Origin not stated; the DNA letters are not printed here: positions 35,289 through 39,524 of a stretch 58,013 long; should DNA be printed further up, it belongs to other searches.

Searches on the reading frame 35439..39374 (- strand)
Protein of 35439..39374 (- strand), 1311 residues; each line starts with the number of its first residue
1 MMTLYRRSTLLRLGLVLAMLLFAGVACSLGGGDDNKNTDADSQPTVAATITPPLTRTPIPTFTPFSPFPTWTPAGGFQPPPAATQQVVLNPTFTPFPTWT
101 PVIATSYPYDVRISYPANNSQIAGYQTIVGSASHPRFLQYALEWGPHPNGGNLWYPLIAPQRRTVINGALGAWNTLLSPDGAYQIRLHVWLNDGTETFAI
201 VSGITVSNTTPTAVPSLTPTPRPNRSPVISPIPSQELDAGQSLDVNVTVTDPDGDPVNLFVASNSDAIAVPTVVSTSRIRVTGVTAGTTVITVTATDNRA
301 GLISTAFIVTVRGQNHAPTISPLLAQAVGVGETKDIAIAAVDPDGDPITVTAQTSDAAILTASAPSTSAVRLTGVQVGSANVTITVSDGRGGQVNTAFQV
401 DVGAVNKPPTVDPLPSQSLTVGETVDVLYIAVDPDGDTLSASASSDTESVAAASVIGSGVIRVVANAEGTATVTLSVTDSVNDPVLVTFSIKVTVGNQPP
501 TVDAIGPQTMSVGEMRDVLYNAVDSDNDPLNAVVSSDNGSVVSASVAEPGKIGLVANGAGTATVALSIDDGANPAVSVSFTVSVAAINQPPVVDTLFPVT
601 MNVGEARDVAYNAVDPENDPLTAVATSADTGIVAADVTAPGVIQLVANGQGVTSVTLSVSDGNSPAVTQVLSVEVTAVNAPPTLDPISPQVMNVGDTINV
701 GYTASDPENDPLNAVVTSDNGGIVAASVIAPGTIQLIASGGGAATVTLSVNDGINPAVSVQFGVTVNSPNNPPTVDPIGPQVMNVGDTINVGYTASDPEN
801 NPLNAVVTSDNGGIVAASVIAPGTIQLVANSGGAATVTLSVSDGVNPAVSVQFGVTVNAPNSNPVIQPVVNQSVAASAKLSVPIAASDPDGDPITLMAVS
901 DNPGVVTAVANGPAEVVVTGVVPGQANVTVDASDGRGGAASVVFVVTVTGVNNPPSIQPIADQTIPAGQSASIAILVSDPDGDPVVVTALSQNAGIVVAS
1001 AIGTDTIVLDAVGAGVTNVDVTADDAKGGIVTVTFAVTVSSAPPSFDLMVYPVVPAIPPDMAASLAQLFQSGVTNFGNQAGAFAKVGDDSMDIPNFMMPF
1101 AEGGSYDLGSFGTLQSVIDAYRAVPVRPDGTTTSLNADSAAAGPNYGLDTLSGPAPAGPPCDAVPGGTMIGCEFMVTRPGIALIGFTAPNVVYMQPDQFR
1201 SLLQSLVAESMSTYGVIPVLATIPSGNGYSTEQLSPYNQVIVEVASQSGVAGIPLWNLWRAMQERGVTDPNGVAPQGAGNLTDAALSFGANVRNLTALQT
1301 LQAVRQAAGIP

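Call 56: search_protein_families(library=pfam, proteins=[window:35439-39374:-], max_evalue=0.0001)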
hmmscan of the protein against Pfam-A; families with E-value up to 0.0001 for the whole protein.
window:35439-39374:- (1311 aa): 5 families
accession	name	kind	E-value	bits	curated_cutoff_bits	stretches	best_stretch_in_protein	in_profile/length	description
PF17963.7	Big_9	-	2.5e-29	102.4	23.6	0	861-947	1-89/89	Bacterial Ig domain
PF13629.12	T2SS-T3SS_pil_N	-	3e-11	43.3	23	0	628-670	27-69/72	Pilus formation protein N terminal region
PF17892.7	Cadherin_5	-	3.6e-10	40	26.5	0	977-1039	33-97/98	Cadherin-like domain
PF17803.7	Cadherin_4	-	1.6e-06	29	25.1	0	945-1003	4-67/71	Bacterial cadherin-like domain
PF01105.29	EMP24_GP25L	-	3.2e-05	24.5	25.9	0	418-496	17-100/182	emp24/gp25L/p24 family/GOLD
